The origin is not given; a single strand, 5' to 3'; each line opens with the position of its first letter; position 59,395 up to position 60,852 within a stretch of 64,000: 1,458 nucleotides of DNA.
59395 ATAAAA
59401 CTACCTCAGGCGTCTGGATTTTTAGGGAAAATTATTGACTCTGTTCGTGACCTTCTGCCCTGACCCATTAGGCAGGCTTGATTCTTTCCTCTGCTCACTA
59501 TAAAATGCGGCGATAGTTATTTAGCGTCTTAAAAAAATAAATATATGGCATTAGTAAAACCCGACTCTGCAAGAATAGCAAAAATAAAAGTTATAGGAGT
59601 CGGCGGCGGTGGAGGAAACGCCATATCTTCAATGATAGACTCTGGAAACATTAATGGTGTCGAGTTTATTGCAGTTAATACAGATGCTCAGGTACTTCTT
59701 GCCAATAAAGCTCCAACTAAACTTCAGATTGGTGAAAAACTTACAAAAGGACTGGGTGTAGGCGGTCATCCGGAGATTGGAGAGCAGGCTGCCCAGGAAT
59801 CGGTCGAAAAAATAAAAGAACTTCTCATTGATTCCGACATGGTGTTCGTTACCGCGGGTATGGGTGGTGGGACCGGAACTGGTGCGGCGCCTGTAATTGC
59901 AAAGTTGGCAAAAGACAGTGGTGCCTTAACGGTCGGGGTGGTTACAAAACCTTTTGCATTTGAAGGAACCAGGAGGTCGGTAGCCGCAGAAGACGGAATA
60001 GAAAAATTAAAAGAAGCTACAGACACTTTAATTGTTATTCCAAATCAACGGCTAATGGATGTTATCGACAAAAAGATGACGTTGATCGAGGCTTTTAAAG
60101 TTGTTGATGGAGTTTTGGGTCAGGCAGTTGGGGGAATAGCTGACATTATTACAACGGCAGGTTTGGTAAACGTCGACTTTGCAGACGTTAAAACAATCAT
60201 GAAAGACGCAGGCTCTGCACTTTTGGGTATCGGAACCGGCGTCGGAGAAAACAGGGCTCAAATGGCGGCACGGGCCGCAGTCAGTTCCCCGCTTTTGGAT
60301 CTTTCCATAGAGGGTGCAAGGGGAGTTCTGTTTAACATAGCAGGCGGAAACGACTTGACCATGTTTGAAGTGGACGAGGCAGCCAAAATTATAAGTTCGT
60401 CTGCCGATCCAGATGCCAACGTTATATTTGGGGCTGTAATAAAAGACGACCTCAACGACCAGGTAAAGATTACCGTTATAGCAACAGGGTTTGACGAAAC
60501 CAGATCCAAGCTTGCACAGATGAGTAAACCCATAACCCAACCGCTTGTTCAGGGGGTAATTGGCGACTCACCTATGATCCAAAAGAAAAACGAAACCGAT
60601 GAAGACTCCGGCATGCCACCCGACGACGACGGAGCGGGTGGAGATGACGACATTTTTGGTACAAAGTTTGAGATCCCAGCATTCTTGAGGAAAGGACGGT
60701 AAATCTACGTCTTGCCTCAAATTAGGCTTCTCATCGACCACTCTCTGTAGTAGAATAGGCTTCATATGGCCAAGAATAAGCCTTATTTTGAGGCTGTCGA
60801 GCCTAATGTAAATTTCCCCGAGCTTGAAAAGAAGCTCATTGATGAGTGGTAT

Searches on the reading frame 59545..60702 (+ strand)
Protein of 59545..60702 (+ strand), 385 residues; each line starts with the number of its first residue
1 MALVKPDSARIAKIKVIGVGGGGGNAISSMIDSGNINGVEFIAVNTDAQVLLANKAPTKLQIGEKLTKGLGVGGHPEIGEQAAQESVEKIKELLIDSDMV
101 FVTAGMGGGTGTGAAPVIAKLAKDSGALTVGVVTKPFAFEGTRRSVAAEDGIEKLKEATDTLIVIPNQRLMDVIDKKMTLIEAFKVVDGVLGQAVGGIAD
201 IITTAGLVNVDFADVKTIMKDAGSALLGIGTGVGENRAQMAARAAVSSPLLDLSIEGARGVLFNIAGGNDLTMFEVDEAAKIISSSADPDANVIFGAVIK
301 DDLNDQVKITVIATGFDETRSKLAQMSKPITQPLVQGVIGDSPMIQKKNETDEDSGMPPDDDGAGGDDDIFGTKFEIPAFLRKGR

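Call 8: search_protein_families(library=pfam, proteins=[window:59545-60702:+], max_evalue=0.01)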
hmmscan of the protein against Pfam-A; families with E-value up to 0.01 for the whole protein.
window:59545-60702:+ (385 aa): 2 families
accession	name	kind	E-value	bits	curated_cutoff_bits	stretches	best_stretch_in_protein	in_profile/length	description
PF00091.31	Tubulin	-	4.6e-51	174.2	33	1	13-174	1-189/190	Tubulin/FtsZ family, GTPase domain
PF12327.13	FtsZ_C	-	6.1e-35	119.9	27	1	223-317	1-95/95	FtsZ family, C-terminal domain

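Call 15: list_cluster_members(proteins=[P0001, window:59545-60702:+, window:28232-30277:+])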
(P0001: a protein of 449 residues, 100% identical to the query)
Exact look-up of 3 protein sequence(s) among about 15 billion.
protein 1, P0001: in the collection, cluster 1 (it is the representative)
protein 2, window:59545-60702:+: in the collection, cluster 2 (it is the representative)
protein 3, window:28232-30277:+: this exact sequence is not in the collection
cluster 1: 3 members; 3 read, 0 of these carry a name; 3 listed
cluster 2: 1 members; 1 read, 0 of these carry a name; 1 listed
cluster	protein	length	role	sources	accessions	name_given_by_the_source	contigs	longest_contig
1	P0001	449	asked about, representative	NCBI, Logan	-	-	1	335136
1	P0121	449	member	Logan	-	-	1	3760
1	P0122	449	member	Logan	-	-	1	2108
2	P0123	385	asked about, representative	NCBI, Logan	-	-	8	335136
